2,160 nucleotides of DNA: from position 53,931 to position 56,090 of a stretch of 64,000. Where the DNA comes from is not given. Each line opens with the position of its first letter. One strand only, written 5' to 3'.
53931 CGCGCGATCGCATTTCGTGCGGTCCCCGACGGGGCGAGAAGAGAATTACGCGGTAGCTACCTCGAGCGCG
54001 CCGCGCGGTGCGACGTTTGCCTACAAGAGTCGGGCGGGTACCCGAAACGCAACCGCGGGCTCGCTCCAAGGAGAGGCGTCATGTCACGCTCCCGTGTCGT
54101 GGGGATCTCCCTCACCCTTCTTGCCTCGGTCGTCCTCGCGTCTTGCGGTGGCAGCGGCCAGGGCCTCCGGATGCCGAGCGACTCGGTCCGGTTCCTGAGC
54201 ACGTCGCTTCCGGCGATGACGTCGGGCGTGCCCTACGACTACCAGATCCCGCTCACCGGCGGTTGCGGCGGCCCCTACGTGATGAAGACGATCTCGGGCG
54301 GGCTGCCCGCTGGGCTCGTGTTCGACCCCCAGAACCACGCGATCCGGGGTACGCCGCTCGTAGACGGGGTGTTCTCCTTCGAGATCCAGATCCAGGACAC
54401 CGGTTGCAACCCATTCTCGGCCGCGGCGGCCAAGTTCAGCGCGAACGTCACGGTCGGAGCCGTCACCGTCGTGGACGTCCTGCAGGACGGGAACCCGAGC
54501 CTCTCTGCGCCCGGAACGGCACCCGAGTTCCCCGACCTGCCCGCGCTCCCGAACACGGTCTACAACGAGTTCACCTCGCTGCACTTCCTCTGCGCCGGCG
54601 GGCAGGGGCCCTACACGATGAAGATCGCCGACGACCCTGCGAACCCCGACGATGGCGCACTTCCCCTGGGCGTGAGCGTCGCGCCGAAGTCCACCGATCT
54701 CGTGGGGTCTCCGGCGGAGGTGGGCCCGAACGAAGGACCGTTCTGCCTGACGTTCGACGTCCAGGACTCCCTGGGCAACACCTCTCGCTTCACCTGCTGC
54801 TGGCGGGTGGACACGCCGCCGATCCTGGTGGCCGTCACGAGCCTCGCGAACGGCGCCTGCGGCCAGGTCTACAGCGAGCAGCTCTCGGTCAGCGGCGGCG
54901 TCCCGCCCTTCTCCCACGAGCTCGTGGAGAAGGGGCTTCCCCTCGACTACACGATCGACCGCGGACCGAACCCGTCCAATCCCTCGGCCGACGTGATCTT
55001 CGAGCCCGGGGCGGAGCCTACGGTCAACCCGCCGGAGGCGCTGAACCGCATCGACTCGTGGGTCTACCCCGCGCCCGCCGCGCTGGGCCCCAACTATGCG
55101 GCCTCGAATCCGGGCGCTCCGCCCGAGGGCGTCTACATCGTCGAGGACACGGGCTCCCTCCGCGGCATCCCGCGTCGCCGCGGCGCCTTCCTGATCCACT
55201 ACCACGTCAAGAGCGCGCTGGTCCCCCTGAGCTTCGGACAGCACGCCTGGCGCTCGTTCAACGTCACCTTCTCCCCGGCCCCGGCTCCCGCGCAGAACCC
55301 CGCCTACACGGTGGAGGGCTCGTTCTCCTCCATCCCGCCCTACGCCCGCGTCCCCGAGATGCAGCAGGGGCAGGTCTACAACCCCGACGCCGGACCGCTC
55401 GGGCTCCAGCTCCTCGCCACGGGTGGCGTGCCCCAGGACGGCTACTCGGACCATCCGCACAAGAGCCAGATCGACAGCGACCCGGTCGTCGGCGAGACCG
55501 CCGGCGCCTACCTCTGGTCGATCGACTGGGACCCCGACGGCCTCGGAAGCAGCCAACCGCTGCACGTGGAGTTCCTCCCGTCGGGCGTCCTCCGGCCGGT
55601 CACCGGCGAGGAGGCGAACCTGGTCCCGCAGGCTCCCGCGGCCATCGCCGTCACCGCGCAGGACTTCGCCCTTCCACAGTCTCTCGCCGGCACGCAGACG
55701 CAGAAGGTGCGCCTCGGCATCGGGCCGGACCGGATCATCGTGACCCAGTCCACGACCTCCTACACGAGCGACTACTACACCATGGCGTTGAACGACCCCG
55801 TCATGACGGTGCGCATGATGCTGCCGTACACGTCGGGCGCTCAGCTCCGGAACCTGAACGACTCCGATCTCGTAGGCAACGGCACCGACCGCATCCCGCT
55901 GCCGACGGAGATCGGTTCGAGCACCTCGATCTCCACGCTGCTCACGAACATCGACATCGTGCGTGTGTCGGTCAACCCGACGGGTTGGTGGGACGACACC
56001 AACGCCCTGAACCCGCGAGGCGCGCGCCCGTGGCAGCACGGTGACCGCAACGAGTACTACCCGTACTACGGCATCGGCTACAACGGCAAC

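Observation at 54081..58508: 1475-aa Tyr/Ser/Gly/Asn-rich lipoprotein with compositional contrast to its surroundings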

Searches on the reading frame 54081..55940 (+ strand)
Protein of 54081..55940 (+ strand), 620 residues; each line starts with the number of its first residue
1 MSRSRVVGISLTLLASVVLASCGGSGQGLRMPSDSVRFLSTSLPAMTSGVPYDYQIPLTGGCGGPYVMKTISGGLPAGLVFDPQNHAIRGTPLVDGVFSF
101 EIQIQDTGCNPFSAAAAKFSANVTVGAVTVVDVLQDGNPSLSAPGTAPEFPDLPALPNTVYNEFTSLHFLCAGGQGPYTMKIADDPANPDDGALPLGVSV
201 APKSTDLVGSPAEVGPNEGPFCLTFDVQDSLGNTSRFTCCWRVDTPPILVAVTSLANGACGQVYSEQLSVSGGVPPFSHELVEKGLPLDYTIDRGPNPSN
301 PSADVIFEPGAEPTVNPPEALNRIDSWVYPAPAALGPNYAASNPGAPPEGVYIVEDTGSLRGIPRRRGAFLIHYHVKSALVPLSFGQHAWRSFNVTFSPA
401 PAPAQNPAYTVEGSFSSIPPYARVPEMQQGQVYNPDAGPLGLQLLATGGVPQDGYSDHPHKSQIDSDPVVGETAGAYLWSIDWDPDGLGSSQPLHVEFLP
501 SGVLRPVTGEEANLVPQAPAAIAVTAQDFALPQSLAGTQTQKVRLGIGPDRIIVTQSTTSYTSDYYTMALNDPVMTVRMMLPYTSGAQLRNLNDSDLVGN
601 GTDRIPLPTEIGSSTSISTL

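Call 33: predict_structure(alignment_id=A3)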
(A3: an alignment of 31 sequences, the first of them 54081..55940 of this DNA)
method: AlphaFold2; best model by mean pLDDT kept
length: 620 residues; sequences in the alignment: 31
mean_pLDDT: 86.8   pTM: 0.69
mean pLDDT of the five models: 86.8, 86.5, 85.7, 85.7, 83.8
residues with pLDDT >= 90: 394; 70-90: 140; 50-70: 71; < 50: 15
segments of 3 or more residues with pLDDT < 50: 1-3, 21-31
pLDDT, mean of each block of 10 residues (from residue 1): 54 57 40 77 91 91 87 92 91 92 89 89 93 91 78 89 95 93 87 92 95 87 94 94 94 96 96 96 95 89 91 94 94 92 94 97 96 96 94 97 94 92 92 89 94 92 81 87 92 92 92 87 95 93 89 73 54 71 81 69 65 56
secondary structure, 60 per line:
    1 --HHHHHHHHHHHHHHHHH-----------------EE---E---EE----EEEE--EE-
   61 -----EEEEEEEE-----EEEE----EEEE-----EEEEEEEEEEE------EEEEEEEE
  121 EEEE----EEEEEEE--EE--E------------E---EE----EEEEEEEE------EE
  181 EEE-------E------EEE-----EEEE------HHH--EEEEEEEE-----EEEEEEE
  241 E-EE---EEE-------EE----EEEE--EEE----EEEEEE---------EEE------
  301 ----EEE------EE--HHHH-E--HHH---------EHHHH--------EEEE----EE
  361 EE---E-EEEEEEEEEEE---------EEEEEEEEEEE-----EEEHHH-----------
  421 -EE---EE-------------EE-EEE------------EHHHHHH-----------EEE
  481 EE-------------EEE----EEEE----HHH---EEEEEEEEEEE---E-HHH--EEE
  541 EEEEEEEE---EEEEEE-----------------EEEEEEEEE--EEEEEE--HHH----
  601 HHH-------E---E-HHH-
elements in order: H3-19 E52-55 E66-73 E79-82 E87-90 E96-106 E113-124 E129-135 E165-172 E179-183 E198-200 E206-209 E221-228 E234-241 E248-250 E264-267 E270-272 E277-282 E292-294 E305-307 H318-321 H339-342 E351-354 E359-362 E368-378 E388-398 E404-406 E445-447 H461-466 E478-482 E496-498 E503-506 E517-527 E538-548 E552-557 E575-583 E586-591

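Call 36: fold_search(model_id=the predicted structure, library=pdb)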
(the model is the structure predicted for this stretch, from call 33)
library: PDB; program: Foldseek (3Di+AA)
matches with E <= 10: 1675; with E <= 0.001: 438
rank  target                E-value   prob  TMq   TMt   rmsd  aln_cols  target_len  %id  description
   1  6e6b_A                2.0e-14  1.00  0.15  0.15  22.1       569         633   11  Crystal structure of the Protocadherin GammaB4 extracellular domain (released 2019-04-10)
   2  5szr_A                2.3e-14  1.00  0.14  0.19  22.3       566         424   10  Protocadherin Gamma B2 extracellular cadherin domains 3-6 (released 2016-10-19)
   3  5v5x_A                3.4e-13  1.00  0.15  0.20  22.4       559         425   11  Protocadherin gammaB7 EC3-6 cis-dimer structure (released 2017-11-01)
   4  5szr_B                3.9e-13  1.00  0.14  0.19  22.0       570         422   10  Protocadherin Gamma B2 extracellular cadherin domains 3-6 (released 2016-10-19)
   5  5v5x_D                5.3e-13  1.00  0.15  0.19  22.6       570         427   10  Protocadherin gammaB7 EC3-6 cis-dimer structure (released 2017-11-01)
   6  6pgw                  5.6e-13  1.00  0.13  0.18  21.1       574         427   12  Crystal structure of zebrafish Protocadherin-19 EC3-6 (released 2020-12-30)
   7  6e6b_B                6.9e-13  1.00  0.14  0.14  22.0       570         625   13  Crystal structure of the Protocadherin GammaB4 extracellular domain (released 2019-04-10)
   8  7sz8_A                7.6e-13  1.00  0.15  0.20  22.3       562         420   10  Crystal structure of human CELSR1 EC4-7 (released 2022-12-14)
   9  6vg4_A                1.2e-12  1.00  0.14  0.14  23.4       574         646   12  Human protocadherin 10 ectodomain (released 2020-03-11)
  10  6vg1_B                1.9e-12  1.00  0.15  0.14  22.1       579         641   11  xenopus protocadherin 8.1 EC1-6 (released 2020-03-11)
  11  7ol4_D                3.1e-12  1.00  0.15  0.15  31.8       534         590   10  Mouse contactin-1 neurofascin-155 immunoglobulin domains adhesion complex (released 2022-12-14)
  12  5v5x_B                3.8e-12  1.00  0.16  0.21  21.6       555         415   11  Protocadherin gammaB7 EC3-6 cis-dimer structure (released 2017-11-01)
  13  7sz8_B                4.4e-12  1.00  0.14  0.20  21.9       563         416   11  Crystal structure of human CELSR1 EC4-7 (released 2022-12-14)
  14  5szq_A                6.6e-12  1.00  0.14  0.20  22.7       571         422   12  Protocadherin Gamma A4 extracellular cadherin domains 3-6 (released 2016-11-02)
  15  5erp_B                1.3e-11  1.00  0.18  0.23  21.1       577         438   10  Crystal structure of human Desmocollin-2 ectodomain fragment EC2-5 (released 2016-06-15)
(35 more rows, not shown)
